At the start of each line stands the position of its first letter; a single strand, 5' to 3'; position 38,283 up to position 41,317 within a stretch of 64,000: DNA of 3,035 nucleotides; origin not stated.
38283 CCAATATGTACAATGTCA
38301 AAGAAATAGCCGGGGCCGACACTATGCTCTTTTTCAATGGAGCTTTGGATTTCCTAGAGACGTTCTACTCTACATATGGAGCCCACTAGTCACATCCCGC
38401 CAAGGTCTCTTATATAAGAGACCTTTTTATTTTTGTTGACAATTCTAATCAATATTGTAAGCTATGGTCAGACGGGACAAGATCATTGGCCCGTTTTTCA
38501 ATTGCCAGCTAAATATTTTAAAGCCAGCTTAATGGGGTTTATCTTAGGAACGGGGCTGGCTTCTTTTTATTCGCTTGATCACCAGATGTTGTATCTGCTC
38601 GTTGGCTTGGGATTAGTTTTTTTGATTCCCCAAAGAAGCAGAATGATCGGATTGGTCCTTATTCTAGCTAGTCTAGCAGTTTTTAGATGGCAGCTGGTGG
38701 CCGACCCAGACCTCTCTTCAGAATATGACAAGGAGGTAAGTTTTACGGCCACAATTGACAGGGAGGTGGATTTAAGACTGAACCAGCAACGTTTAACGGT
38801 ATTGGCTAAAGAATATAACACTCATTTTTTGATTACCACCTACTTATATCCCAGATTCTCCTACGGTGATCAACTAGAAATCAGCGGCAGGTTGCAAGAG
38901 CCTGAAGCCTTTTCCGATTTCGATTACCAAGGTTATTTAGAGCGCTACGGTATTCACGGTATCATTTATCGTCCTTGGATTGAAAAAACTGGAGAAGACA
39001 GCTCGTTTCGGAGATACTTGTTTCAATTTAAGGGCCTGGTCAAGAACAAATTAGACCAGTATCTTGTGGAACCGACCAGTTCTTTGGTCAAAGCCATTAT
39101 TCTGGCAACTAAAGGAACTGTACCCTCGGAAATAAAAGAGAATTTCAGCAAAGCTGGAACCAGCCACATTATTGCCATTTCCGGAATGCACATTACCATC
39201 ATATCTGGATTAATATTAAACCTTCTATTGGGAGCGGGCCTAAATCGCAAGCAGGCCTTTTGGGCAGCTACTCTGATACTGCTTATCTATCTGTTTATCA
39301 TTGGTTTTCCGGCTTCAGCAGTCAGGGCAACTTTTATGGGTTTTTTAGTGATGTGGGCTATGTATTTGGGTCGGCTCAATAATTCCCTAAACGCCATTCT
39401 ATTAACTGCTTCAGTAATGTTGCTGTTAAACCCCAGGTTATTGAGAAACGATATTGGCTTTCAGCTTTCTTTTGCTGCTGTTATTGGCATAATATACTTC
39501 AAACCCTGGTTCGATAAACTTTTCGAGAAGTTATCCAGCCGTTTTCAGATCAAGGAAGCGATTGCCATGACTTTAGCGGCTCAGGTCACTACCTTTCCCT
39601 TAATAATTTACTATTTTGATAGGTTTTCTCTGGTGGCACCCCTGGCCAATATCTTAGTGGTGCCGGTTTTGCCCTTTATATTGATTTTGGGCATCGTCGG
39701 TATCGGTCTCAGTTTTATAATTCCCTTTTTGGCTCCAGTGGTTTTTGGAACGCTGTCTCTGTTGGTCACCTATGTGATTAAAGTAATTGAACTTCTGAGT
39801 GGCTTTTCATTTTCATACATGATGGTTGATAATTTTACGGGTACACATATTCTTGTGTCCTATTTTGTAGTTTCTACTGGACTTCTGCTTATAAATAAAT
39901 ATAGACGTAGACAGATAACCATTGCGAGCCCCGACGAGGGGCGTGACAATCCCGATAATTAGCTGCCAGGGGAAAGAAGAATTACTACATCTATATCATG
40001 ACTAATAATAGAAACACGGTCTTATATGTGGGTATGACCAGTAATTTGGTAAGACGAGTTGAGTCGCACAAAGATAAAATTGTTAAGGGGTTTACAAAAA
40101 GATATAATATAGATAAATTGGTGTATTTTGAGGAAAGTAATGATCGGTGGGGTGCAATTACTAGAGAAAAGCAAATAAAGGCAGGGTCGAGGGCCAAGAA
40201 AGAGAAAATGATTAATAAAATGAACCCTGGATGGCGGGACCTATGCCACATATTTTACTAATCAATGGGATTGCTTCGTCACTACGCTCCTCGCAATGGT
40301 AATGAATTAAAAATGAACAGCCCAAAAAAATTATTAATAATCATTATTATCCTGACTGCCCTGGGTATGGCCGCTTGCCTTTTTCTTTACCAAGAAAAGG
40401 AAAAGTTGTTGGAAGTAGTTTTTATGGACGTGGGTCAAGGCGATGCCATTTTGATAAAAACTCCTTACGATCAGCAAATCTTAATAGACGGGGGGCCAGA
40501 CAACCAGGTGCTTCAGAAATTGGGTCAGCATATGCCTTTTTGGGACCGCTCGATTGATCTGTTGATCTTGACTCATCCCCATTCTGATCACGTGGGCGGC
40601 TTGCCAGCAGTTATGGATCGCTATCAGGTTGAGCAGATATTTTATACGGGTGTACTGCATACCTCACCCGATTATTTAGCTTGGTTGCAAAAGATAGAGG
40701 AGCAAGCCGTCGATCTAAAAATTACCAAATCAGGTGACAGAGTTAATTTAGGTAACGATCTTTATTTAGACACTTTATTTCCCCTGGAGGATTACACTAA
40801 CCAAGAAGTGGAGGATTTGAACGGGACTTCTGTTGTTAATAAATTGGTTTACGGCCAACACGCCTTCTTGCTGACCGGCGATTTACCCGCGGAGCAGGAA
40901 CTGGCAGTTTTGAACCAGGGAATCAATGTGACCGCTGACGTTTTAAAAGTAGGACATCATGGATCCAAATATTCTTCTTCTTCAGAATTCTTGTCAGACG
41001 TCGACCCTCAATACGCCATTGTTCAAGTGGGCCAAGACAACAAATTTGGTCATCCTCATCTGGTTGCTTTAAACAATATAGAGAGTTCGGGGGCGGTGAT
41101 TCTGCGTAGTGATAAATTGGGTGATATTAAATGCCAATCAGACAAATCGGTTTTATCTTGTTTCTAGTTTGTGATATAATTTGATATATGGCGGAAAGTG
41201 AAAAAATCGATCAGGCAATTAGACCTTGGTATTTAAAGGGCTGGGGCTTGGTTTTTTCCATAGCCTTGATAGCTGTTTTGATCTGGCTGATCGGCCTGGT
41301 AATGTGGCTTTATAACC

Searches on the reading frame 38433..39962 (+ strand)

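Call 8: search_protein_families(library=pfam, proteins=[window:38433-39962:+], max_evalue=0.001)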
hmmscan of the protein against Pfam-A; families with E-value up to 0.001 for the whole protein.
window:38433-39962:+ (509 aa): 2 families
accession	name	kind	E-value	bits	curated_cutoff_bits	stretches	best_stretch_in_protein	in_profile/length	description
PF03772.21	Competence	-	1.7e-59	201.9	23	1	223-488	2-268/270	Competence protein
PF13567.11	DUF4131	-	9.8e-11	42.1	31.6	1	55-184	11-163/165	Domain of unknown function (DUF4131)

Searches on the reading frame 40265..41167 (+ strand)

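Call 8: search_protein_families(library=pfam, proteins=[window:40265-41167:+], max_evalue=0.001)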
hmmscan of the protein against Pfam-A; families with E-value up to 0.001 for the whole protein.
window:40265-41167:+ (300 aa): 2 families
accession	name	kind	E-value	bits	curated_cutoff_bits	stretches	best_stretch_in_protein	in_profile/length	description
PF00753.33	Lactamase_B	-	9e-16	58.8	22.7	1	55-254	2-193/196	Metallo-beta-lactamase superfamily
PF12706.13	Lactamase_B_2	-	2.4e-08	34.2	27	1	71-207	2-143/200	Beta-lactamase superfamily domain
